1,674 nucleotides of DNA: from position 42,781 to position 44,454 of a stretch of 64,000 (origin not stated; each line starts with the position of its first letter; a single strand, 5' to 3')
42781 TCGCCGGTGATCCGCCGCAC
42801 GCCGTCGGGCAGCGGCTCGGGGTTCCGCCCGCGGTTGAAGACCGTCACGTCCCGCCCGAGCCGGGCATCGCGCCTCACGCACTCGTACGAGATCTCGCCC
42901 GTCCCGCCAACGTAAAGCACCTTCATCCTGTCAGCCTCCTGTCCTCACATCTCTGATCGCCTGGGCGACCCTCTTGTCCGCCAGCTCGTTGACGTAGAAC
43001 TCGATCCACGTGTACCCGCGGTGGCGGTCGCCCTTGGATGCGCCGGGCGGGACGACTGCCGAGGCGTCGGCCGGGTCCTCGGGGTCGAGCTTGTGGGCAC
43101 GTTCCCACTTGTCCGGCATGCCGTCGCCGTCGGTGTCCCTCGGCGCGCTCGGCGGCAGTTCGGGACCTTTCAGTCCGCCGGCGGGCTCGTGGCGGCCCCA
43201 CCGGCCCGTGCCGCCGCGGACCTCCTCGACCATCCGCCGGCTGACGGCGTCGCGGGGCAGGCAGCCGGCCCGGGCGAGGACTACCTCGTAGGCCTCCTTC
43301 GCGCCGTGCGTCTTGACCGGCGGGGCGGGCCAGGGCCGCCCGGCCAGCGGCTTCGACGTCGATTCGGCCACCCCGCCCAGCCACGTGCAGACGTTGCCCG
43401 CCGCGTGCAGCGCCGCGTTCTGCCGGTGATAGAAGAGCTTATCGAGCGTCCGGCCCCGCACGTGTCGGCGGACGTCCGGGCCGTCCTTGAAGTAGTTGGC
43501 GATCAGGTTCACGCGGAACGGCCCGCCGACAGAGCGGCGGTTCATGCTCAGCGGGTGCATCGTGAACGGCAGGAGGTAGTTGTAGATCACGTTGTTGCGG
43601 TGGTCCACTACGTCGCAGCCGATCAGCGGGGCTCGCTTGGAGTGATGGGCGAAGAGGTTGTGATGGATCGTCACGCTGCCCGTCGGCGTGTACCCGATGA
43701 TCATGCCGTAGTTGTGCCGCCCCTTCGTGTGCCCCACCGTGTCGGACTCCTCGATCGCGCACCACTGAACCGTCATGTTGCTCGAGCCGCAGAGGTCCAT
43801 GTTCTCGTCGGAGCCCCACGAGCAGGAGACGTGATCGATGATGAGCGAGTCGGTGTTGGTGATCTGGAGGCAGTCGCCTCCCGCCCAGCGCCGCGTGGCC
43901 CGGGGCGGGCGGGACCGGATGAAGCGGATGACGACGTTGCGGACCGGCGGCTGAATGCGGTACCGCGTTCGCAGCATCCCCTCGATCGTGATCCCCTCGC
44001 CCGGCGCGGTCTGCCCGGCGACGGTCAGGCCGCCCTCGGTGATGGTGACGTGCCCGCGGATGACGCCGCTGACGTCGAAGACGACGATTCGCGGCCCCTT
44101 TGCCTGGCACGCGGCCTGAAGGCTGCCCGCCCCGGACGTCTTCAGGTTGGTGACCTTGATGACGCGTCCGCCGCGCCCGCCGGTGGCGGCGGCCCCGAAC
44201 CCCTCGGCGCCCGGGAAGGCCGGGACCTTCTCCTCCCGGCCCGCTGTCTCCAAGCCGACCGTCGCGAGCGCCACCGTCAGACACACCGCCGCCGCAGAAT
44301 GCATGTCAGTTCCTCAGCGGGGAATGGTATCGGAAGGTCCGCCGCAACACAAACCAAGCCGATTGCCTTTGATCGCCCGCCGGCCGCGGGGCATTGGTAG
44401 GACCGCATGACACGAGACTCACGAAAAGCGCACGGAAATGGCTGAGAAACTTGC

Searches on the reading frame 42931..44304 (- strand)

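Call 37: search_protein_families(library=pfam, proteins=[window:42931-44304:-], max_evalue=0.0001)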
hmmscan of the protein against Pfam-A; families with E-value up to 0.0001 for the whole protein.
window:42931-44304:- (457 aa): 1 family
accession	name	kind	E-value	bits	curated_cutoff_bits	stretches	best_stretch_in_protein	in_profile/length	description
PF00544.25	Pectate_lyase_4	-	8.6e-06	25.9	24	1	117-248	56-197/211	Pectate lyase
